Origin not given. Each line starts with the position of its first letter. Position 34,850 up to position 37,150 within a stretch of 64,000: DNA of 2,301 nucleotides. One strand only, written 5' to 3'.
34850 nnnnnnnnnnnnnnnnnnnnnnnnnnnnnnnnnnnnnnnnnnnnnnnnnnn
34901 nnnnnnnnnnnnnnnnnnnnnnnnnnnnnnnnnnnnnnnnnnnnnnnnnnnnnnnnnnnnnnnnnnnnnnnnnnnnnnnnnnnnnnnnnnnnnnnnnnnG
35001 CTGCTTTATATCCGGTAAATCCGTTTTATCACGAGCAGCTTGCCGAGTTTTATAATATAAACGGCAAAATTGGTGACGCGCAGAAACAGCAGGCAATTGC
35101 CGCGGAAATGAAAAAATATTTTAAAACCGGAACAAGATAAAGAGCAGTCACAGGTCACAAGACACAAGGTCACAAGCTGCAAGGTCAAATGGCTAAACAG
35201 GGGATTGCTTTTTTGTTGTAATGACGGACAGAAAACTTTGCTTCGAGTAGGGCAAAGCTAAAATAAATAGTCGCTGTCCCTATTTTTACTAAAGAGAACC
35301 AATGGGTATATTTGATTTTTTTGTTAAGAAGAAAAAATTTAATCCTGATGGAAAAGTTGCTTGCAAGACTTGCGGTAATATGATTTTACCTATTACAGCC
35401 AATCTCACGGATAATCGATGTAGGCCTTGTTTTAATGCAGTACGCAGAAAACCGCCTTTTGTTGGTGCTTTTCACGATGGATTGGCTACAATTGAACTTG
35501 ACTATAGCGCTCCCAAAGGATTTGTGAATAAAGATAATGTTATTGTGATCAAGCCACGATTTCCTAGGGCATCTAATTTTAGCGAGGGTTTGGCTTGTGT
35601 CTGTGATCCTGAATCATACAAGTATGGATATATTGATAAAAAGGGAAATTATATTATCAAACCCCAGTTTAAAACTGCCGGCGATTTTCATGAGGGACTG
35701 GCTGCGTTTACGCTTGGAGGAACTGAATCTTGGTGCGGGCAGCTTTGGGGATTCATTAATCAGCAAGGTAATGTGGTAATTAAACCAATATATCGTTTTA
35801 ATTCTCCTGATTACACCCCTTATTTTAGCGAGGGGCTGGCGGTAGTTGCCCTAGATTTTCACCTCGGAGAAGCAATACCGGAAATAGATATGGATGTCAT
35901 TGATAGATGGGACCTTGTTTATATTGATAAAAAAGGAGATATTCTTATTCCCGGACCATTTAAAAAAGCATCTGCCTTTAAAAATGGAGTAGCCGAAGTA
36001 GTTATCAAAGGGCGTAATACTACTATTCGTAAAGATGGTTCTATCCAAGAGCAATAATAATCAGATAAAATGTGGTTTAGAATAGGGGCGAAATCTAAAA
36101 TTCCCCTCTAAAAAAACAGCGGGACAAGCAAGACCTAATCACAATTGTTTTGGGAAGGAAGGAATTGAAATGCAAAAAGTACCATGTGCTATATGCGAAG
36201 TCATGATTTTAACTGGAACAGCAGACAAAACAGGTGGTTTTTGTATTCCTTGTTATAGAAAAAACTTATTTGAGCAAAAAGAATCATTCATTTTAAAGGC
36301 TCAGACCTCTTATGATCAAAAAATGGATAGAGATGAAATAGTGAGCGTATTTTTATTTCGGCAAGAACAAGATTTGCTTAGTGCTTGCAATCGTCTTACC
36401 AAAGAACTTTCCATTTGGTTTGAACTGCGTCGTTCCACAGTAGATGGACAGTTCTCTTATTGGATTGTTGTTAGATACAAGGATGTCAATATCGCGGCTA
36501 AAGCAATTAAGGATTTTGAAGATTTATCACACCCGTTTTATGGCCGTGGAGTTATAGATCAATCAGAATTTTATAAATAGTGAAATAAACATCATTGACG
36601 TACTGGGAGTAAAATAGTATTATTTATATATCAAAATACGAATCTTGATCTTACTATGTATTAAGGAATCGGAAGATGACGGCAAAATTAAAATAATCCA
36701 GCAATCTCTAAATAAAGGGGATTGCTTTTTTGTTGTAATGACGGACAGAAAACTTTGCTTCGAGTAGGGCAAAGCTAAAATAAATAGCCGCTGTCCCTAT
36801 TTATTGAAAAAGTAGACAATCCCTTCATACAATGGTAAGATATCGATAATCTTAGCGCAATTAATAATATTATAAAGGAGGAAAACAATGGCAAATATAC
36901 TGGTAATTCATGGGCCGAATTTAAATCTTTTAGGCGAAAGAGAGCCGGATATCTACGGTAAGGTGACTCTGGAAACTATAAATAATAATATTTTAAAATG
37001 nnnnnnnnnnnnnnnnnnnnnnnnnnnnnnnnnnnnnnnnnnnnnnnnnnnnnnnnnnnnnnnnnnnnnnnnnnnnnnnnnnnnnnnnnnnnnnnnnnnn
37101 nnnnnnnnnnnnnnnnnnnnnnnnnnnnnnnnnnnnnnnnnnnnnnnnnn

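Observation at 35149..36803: Two near-identical 88-bp structured repeats flank a pair of small Zn-ribbon genes, preceded by three iteron-like GGTCA(CAAG) direct repeats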

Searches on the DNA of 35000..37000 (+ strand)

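Call 5: search_rna_families(source=window, start=35000, end=37000, threshold=evalue, max_evalue=10, show_alignments=3)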
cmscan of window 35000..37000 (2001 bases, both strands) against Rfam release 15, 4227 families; matches with E-value up to 10: 3.
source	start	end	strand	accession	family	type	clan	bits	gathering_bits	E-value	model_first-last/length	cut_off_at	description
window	36398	36453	-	RF01704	Glutamine-II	Cis-reg; riboswitch;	-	18.5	33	0.12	1-60/60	no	Glutamine-II riboswitch aptamer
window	36590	36730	+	RF04315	manA-II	Cis-reg;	-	16.8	100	9.9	1-147/147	no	manA_II ncRNA motif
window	36395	36553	+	RF01446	S_pombe_snR95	Gene; snRNA; snoRNA; HACA-box;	-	16.6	60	2.9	1-222/222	no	small nucleolar RNA snR95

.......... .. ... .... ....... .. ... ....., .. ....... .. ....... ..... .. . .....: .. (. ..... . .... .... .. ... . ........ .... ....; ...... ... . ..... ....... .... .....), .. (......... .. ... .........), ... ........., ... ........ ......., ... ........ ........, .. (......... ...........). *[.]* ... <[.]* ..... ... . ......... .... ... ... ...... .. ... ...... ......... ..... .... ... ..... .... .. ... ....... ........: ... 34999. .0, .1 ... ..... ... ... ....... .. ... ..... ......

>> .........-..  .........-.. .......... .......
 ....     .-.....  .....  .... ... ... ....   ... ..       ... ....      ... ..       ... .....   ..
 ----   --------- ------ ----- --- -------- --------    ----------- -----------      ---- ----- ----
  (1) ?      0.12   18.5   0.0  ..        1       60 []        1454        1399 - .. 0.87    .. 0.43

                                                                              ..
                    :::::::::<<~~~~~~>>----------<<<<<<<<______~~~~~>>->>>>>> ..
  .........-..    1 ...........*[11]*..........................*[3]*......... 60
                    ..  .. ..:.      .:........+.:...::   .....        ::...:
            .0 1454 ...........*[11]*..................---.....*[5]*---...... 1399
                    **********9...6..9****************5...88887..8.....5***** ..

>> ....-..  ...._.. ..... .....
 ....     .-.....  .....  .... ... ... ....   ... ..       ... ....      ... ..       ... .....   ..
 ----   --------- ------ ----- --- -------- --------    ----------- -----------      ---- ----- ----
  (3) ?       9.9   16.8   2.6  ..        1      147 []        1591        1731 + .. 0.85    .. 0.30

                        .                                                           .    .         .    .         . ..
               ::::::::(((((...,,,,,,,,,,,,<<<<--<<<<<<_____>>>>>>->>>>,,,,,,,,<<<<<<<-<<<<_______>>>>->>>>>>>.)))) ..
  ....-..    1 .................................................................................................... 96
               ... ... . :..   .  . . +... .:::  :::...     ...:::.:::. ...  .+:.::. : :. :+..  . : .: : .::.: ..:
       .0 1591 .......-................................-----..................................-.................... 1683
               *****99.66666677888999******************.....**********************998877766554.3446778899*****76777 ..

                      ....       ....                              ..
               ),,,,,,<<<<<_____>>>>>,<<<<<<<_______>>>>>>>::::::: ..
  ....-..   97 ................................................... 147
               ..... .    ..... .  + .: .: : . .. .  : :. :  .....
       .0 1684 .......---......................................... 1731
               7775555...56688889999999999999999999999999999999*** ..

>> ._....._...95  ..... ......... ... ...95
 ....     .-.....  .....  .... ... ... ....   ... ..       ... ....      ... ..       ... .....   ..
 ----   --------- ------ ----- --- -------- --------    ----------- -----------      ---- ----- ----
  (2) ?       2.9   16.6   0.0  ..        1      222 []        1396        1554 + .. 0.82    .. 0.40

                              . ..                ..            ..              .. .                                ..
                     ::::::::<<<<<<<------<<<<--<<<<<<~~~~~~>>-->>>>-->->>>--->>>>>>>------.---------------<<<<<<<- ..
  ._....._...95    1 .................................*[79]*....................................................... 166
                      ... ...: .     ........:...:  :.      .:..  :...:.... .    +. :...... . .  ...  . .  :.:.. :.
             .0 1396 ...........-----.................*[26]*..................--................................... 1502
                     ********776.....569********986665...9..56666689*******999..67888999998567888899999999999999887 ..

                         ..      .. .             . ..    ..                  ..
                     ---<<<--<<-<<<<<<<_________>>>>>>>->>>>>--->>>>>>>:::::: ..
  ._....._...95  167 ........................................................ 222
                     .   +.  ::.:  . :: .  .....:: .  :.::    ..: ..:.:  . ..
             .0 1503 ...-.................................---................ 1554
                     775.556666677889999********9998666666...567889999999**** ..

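Call 71: search_dna_similar(query=window:35141-36887:+, collection=phages, mode=distant, max_rows=5)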
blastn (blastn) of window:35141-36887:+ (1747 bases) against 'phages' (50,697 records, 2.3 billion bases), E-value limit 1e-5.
No match.

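Call 72: search_dna_similar(query=window:35141-36887:+, collection=plasmids, mode=distant, max_rows=5)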
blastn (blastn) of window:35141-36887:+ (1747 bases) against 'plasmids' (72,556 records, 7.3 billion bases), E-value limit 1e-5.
No match.

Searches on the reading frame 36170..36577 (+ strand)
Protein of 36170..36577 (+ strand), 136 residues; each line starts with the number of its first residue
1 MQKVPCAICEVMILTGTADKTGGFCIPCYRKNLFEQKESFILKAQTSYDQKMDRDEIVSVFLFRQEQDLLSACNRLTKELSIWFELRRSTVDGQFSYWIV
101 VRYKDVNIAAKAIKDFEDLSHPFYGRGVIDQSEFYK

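Call 13: search_protein_families(library=pfam, proteins=[window:36170-36577:+], max_evalue=0.01)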
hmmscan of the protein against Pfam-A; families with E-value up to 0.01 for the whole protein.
window:36170-36577:+ (136 aa): 0 families

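Call 27: find_homologous_proteins(query=window:36170-36577:+, max_evalue=0.001)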
Query window:36170-36577:+ (136 aa): 1 proteins with E <= 0.001 among 6 candidates.
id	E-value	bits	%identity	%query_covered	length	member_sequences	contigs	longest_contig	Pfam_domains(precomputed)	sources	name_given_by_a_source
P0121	5.7e-87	306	100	100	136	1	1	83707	-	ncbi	ncbi:MAG: hypothetical protein V1747_10070 [Candidatus Omnitrophota bacterium]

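Call 64: predict_structure(protein=window:36170-36577:+)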
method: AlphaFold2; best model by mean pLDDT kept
length: 136 residues; sequences in the alignment: 1
mean_pLDDT: 55.3   pTM: 0.53
mean pLDDT of the five models: 55.3, 50.4, 45.2, 44.1, 43.2
residues with pLDDT >= 90: 0; 70-90: 37; 50-70: 48; < 50: 51
segments of 3 or more residues with pLDDT < 50: 1-28, 46-52, 122-136
pLDDT, mean of each block of 10 residues (from residue 1): 33 32 43 54 50 61 72 67 64 68 73 70 42 38
secondary structure, 60 per line:
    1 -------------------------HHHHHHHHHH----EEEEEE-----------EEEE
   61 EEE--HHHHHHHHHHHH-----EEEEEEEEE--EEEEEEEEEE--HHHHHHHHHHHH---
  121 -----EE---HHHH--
elements in order: H26-35 E40-45 E57-63 H66-77 E83-91 E94-103 H106-117 H131-134

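Call 67: search_protein_representatives(protein=window:36170-36577:+)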
Query: 136 residues. Proteins with E-value up to 0.001 (for the whole library): 13; up to 1e-10: 1; up to 1e-30: 1. The best 13 are listed.
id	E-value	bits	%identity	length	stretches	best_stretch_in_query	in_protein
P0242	8.8e-34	132.5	70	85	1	52-135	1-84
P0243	2.1e-06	43.9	36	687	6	9-43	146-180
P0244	1.8e-05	40.9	43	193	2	3-42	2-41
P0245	2.3e-05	40.6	52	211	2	2-31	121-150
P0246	3.0e-05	40.2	71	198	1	2-32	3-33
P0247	8.2e-05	38.8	48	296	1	3-48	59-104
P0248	1.2e-04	38.3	50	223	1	3-42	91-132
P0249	1.4e-04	38.0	43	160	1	2-59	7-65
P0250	1.5e-04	37.9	49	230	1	2-48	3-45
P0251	3.2e-04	36.8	49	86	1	1-45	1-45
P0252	3.8e-04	36.6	36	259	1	3-63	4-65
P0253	5.2e-04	36.2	39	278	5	5-42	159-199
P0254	7.1e-04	35.7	49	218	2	2-32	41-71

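Call 68: find_encoding_contigs(protein=P0242, flank=6000, max_places=4)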
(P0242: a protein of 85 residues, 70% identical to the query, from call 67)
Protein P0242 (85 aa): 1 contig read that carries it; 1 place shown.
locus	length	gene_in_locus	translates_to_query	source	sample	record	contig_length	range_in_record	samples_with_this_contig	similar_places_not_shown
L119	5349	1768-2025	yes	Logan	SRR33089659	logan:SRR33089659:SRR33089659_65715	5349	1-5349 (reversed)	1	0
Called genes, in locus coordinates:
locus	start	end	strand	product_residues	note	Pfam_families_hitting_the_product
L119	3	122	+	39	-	?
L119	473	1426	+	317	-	-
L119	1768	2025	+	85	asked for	-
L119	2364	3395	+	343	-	PF14213:DUF4325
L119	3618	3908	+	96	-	-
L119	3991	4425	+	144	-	-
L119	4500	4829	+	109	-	PF25637:DUF7942 (weak)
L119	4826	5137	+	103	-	-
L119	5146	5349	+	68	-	?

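Call 81: search_protein_families(library=padloc, proteins=[window:36170-36577:+], max_evalue=0.001)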
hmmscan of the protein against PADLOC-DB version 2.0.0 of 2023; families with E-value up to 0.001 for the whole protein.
window:36170-36577:+ (136 aa): 0 families
